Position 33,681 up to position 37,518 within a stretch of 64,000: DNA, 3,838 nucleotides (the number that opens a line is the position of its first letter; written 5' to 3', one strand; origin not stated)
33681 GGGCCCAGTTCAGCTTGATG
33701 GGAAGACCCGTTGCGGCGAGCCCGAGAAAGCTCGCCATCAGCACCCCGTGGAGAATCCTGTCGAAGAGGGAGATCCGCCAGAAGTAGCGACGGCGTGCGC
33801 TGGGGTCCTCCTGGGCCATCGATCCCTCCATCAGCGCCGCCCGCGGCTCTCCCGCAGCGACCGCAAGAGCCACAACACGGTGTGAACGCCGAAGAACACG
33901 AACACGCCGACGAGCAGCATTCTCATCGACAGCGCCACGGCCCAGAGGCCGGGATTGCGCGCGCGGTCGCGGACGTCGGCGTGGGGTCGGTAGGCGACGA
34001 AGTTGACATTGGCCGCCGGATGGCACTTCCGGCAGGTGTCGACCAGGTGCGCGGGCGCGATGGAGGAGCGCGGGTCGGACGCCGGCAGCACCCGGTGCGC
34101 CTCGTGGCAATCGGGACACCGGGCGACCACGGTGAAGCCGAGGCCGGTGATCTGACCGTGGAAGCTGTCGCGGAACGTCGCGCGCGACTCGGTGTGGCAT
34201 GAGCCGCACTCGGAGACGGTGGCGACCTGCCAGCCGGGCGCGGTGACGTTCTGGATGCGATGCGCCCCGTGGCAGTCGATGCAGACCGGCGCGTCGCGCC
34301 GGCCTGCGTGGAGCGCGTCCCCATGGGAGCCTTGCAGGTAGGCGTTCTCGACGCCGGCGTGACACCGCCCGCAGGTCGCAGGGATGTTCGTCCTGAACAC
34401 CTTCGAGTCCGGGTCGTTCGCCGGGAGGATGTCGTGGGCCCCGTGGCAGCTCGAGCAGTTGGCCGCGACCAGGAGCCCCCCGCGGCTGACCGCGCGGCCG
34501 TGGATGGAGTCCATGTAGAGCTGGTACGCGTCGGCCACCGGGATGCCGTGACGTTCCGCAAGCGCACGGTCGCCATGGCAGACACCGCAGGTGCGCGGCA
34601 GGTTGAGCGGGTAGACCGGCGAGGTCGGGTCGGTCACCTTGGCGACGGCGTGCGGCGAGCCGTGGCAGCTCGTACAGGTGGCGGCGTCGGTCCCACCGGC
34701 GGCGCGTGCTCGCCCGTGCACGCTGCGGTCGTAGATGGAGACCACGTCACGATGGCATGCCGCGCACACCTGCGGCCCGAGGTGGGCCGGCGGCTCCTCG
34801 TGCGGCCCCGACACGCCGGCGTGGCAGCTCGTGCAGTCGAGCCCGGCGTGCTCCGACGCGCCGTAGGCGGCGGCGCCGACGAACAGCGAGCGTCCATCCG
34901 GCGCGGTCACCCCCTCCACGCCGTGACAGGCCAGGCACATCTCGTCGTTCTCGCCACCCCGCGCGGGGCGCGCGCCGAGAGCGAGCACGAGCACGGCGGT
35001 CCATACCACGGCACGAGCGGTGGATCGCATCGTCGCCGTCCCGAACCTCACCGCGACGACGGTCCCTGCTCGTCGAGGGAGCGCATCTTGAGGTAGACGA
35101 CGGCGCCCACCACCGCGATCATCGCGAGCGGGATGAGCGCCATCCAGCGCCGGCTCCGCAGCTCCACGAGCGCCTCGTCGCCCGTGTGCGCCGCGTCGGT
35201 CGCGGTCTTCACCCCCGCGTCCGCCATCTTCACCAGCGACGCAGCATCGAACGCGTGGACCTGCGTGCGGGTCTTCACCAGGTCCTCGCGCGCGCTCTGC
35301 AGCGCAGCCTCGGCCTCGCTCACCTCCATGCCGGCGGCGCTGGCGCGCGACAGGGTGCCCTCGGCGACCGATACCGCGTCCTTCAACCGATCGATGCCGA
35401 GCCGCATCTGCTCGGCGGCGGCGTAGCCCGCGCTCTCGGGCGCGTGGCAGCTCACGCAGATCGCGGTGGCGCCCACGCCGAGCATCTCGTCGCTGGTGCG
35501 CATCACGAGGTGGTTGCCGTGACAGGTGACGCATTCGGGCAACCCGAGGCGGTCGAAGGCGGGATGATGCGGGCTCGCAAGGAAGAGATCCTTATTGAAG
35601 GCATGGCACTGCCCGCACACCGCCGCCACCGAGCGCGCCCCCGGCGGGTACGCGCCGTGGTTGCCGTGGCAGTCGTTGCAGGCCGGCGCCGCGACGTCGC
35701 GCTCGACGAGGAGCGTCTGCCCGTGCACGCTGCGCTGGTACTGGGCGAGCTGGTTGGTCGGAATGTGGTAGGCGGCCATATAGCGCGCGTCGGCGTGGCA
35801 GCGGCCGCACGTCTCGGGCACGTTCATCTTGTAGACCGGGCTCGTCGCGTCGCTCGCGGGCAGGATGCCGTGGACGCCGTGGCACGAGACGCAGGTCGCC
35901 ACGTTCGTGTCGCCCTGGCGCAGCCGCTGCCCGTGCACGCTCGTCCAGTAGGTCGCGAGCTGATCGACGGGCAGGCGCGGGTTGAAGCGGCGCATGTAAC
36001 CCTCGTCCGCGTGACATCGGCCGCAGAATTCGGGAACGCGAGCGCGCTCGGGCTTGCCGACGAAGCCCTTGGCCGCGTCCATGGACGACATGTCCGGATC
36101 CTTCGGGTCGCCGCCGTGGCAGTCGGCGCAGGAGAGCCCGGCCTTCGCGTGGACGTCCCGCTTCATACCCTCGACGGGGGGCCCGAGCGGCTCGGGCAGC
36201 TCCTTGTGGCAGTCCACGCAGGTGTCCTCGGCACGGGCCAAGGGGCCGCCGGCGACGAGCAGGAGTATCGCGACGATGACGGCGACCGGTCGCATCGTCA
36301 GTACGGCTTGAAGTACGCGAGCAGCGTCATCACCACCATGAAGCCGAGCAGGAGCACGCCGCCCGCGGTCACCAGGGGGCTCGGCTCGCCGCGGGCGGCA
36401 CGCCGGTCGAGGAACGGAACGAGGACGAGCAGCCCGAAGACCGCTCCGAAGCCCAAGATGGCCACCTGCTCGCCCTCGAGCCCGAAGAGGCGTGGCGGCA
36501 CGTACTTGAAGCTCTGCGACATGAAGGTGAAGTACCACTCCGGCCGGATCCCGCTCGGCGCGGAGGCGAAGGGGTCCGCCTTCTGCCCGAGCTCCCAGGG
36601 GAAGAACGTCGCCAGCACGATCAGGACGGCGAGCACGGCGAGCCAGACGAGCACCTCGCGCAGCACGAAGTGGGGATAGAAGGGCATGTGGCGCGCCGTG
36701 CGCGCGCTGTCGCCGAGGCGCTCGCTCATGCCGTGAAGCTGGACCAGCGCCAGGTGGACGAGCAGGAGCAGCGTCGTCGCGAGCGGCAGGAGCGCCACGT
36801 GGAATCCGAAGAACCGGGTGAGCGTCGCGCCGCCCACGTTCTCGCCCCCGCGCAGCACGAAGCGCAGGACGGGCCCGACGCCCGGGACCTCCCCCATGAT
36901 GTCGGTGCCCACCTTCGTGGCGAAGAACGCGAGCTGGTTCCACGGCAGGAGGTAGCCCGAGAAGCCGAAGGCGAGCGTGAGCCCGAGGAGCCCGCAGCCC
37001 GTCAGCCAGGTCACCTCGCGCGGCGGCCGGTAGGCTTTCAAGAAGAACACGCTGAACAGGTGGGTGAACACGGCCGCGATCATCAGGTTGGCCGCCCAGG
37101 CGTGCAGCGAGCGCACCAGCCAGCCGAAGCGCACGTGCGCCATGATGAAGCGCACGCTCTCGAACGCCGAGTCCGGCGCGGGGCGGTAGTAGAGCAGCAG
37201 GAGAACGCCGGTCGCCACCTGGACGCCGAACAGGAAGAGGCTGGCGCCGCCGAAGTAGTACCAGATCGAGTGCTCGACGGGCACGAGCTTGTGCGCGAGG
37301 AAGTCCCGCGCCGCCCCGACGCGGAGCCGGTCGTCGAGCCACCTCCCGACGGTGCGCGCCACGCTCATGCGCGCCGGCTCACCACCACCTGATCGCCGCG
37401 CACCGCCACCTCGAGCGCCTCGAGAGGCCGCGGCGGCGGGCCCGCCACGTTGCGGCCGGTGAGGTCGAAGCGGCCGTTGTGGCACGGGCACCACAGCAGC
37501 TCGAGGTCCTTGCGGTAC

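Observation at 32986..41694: Eight-gene fused operon: porin-cytochrome conduit + Rieske/cytochrome b + membrane multiheme cytochromes + dihaem cyt b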

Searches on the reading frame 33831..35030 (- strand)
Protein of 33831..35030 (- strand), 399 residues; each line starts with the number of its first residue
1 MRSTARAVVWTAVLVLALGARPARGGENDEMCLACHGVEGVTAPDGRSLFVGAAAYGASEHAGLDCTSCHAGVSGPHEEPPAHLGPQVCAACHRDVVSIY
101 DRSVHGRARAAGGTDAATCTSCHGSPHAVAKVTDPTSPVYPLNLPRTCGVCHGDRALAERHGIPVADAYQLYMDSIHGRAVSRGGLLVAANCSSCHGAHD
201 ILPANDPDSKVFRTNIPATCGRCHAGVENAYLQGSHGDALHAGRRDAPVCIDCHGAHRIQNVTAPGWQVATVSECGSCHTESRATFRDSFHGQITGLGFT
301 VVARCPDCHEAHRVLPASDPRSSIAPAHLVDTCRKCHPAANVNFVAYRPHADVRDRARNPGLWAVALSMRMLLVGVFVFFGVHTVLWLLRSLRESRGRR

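Call 5: search_protein_families(library=pfam, proteins=[window:33831-35030:-], max_evalue=0.01)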
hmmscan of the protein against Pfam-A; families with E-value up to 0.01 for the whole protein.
window:33831-35030:- (399 aa): 7 families
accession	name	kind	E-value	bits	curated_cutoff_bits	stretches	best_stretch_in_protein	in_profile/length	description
PF14537.11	Cytochrom_c3_2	-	6.1e-15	55.9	25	3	28-93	25-78/79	Cytochrome c3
PF14522.11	Cytochrome_C7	-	1.2e-14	54.3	24.8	6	217-280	13-67/67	Cytochrome c7 and related cytochrome c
PF09699.15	Paired_CXXCH_1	-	1.8e-10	40.8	20.6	2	189-226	5-38/41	Doubled CXXCH motif (Paired_CXXCH_1)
PF22113.1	Mtrc-MtrF_II-IV_dom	-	4.5e-10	39.8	30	1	115-261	5-170/176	Outer membrane cytochrome MtrC/MtrF-like, domains II/IV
PF03264.19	Cytochrom_NNT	-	8.3e-10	39.1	24.1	0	273-315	37-78/174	NapC/NirT cytochrome c family, N-terminal region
PF02085.21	Cytochrom_CIII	-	5.4e-07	30.3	22.9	2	55-152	22-101/101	Class III cytochrome C family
PF00684.25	DnaJ_CXXCXGXG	-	0.00023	21.8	32.7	0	110-156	9-52/65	DnaJ central domain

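Call 6: search_protein_families(library=ncbifam, proteins=[window:33831-35030:-], max_evalue=0.01)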
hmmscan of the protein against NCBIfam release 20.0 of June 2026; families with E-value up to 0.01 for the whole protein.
window:33831-35030:- (399 aa): 8 families
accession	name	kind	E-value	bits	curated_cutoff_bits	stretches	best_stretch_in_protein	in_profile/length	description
TIGR03508.1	decahem_SO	subfamily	3.9e-19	69.1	192.2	2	169-345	14-182/258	DmsE family decaheme c-type cytochrome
NF041028.1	decahem_GSU2203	exception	2.7e-12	46.5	325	2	152-345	43-215/317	GSU2203 family decaheme c-type cytochrome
NF008659.0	PRK11659.1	equivalog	8.8e-08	32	184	0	215-341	44-171/188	cytochrome c nitrite reductase pentaheme subunit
TIGR04257.1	nanowire_3heme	domain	2.1e-07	31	40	0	190-228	24-62/75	c(7)-type cytochrome triheme domain-containing protein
TIGR01905.1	paired_CXXCH_1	subfamily_domain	1.4e-06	28.1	25.2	0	64-96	7-39/41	doubled CXXCH domain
TIGR02161.1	napC_nirT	subfamily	1.5e-06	28.2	310.6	0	87-128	46-86/185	periplasmic nitrate (or nitrite) reductase c-type cytochrome, NapC/NirT family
TIGR03146.1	cyt_nit_nrfB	equivalog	5.4e-06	26.7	166.6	0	87-125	12-49/145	cytochrome c nitrite reductase pentaheme subunit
TIGR01904.2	GSu_C4xC__C2xCH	domain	0.0013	18.5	27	1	251-287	27-64/73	CxxxxCH/CxxCH domain c-type cytochrome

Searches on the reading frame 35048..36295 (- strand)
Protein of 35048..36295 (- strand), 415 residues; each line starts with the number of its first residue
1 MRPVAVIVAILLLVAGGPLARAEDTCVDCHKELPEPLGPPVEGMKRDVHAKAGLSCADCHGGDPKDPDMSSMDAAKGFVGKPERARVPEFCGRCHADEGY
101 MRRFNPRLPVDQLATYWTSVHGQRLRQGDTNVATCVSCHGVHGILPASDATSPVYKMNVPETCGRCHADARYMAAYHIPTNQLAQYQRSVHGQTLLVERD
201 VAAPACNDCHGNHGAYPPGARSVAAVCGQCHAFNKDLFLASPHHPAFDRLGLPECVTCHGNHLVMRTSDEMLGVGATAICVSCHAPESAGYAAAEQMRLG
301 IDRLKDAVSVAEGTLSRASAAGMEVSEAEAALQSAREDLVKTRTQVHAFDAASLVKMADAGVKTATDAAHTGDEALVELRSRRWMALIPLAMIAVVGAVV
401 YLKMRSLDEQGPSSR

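Call 5: search_protein_families(library=pfam, proteins=[window:35048-36295:-], max_evalue=0.01)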
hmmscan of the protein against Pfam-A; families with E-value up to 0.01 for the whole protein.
window:35048-36295:- (415 aa): 7 families
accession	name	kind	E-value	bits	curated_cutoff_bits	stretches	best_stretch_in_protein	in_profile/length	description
PF09699.15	Paired_CXXCH_1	-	3.1e-17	62.4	20.6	3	133-171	7-40/41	Doubled CXXCH motif (Paired_CXXCH_1)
PF14522.11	Cytochrome_C7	-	6.2e-16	58.4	24.8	3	45-139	4-66/67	Cytochrome c7 and related cytochrome c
PF14537.11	Cytochrom_c3_2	-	2.7e-13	50.6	25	3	48-167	1-78/79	Cytochrome c3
PF22113.1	Mtrc-MtrF_II-IV_dom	-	2.7e-10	40.5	30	1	132-192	6-58/176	Outer membrane cytochrome MtrC/MtrF-like, domains II/IV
PF22678.1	Cytochrom_c_NrfB-like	-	7.3e-06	26.8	27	1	20-74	30-79/89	Cytochrome c-type protein NrfB-like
PF02085.21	Cytochrom_CIII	-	0.0004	21.1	22.9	0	201-284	31-101/101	Class III cytochrome C family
PF02335.20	Cytochrom_C552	-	0.01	15.3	24.1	1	41-97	232-284/438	Cytochrome c552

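Call 6: search_protein_families(library=ncbifam, proteins=[window:35048-36295:-], max_evalue=0.01)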
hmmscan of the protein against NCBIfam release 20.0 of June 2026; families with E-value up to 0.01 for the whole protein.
window:35048-36295:- (415 aa): 8 families
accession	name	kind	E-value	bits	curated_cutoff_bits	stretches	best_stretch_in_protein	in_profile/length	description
TIGR03508.1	decahem_SO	subfamily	5.2e-15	55.6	192.2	2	203-286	94-176/258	DmsE family decaheme c-type cytochrome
TIGR01905.1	paired_CXXCH_1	subfamily_domain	2.9e-08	33.5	25.2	1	254-285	8-37/41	doubled CXXCH domain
NF008659.0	PRK11659.1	equivalog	3.8e-08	33.2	184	1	22-99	109-171/188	cytochrome c nitrite reductase pentaheme subunit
TIGR03153.1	cytochr_NrfH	equivalog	1.4e-06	28.4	134.2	0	23-60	102-133/138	cytochrome c nitrite reductase small subunit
TIGR03146.1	cyt_nit_nrfB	equivalog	4.3e-06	27.1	166.6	1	21-75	82-131/145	cytochrome c nitrite reductase pentaheme subunit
NF045713.1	CxxCH_16_HmcA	equivalog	2.2e-05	23.3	400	0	90-231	134-252/541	sulfate respiration complex hexadecaheme cytochrome HmcA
NF040943.1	cytoc3_ExtM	equivalog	0.0019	16.6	800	1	10-96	6-80/599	selenite/tellurite reduction operon c-type cytochrome ExtM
TIGR04257.1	nanowire_3heme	domain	0.002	18.2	40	0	132-170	23-61/75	c(7)-type cytochrome triheme domain-containing protein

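Call 58: search_solved_structures(query=window:35048-36295:-, max_evalue=0.1)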
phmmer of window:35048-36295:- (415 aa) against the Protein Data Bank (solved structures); distinct sequences matched with E-value up to 0.1: 4.
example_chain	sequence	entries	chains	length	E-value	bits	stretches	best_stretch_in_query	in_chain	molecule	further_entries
2ozy_A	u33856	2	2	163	0.0036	19.6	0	254-287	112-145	Cytochrome c-type protein nrfB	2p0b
8rv0_Y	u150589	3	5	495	0.035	16.4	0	39-97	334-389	Octaheme cytochrome c nitrite reductase | Octaheme nitrite c cytochrome c reductase | Octaheme nitrite reductase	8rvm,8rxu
3ubr_A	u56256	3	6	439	0.038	16.2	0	39-97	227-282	Cytochrome c-552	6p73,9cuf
6i5b_A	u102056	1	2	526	0.04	16.2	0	227-293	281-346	Uncharacterized protein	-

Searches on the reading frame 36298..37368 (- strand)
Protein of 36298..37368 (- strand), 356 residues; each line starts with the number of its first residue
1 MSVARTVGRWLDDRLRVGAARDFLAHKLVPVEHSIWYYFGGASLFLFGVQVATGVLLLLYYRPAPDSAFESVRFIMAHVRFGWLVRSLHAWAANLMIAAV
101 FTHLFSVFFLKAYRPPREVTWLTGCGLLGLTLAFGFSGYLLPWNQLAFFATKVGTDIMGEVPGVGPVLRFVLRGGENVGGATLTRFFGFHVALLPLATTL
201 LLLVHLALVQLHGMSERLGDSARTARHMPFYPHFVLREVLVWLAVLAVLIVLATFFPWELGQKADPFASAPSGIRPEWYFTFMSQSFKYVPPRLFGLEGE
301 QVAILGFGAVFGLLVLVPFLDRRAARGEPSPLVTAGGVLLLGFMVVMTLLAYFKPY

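Call 5: search_protein_families(library=pfam, proteins=[window:36298-37368:-], max_evalue=0.01)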
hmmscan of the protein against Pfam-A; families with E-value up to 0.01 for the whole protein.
window:36298-37368:- (356 aa): 3 families
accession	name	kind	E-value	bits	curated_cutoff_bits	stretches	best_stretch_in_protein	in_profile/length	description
PF00033.24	Cytochrome_B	-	4.1e-48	164.2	27.2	1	26-210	3-186/189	Cytochrome b/b6/petB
PF13631.11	Cytochrom_B_N_2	-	1.9e-41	142.3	27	1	95-261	2-167/169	Cytochrome b(N-terminal)/b6/petB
PF00032.22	Cytochrom_B_C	-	5.5e-06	27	20.7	1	264-352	2-80/102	Cytochrome b(C-terminal)/b6/petD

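Call 6: search_protein_families(library=ncbifam, proteins=[window:36298-37368:-], max_evalue=0.01)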
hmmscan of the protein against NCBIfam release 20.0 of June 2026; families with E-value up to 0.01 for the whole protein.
window:36298-37368:- (356 aa): 5 families
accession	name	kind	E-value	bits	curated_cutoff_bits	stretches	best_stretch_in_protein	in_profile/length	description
NF002990.0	PRK03735.1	subfamily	2.9e-61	207.1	325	1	6-216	4-221/223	cytochrome b6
NF040969.1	cytb_ExtP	equivalog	5.9e-61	205.9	290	1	32-215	20-203/205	selenite/tellurite reduction operon b-type cytochrome ExtP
NF050120.1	bc1_QcrB_actin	exception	8.4e-40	137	500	1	10-326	1-343/458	cytochrome bc1 complex cytochrome b subunit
NF041076.1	cyt_b_SoxC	equivalog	1.2e-27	97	740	1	37-215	28-201/542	proton pump complex cytochrome B SoxC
TIGR01156.1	cytb6_f_IV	equivalog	2.6e-08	33.9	127.05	1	240-348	42-142/160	cytochrome b6-f complex subunit IV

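Call 57: search_solved_structures(query=window:36298-37368:-, max_evalue=1e-10)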
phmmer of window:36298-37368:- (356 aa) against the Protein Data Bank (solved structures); distinct sequences matched with E-value up to 1e-10: 52.
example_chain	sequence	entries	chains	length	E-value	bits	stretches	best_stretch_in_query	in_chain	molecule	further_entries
1q90_B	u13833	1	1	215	2.3e-55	191.5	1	7-215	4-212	Cytochrome b6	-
6rqf_I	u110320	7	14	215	3.6e-55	190.8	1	7-215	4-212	Cytochrome b6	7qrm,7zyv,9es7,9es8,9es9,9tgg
7r0w_I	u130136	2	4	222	6.9e-55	189.9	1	7-215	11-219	Cytochrome b6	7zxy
1vf5_A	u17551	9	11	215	4.7e-51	177.3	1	7-215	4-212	CYTOCHROME B6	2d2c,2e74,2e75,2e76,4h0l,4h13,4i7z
2zt9_A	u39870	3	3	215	1.1e-50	176.1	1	7-215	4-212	Cytochrome b6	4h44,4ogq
29ye_B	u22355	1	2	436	4.8e-44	154.2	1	7-296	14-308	Cytochrome b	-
29xz_B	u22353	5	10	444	5e-44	154.2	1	7-296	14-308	Cytochrome b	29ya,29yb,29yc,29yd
1zrt_C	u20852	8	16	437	5e-44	154.2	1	7-296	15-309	Cytochrome b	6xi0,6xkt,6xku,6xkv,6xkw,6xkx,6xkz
6kls_B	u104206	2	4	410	8.8e-44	153.4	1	6-351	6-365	cytochrome b subunit | Cytochrome b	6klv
9fks_a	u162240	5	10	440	5.4e-43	150.8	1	9-347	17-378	Cytochrome b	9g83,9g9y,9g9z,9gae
2yiu_A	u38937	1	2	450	6.5e-43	150.5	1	9-347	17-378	CYTOCHROME B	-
2qjp_A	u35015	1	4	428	2.6e-42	148.5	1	7-336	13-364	Cytochrome b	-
6nin_A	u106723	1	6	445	2.6e-42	148.5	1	7-336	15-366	Cytochrome b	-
5kkz_A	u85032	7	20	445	3e-42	148.3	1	7-336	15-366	Cytochrome b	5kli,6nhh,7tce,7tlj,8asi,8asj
2qjk_A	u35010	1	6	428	6.2e-42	147.3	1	7-335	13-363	Cytochrome b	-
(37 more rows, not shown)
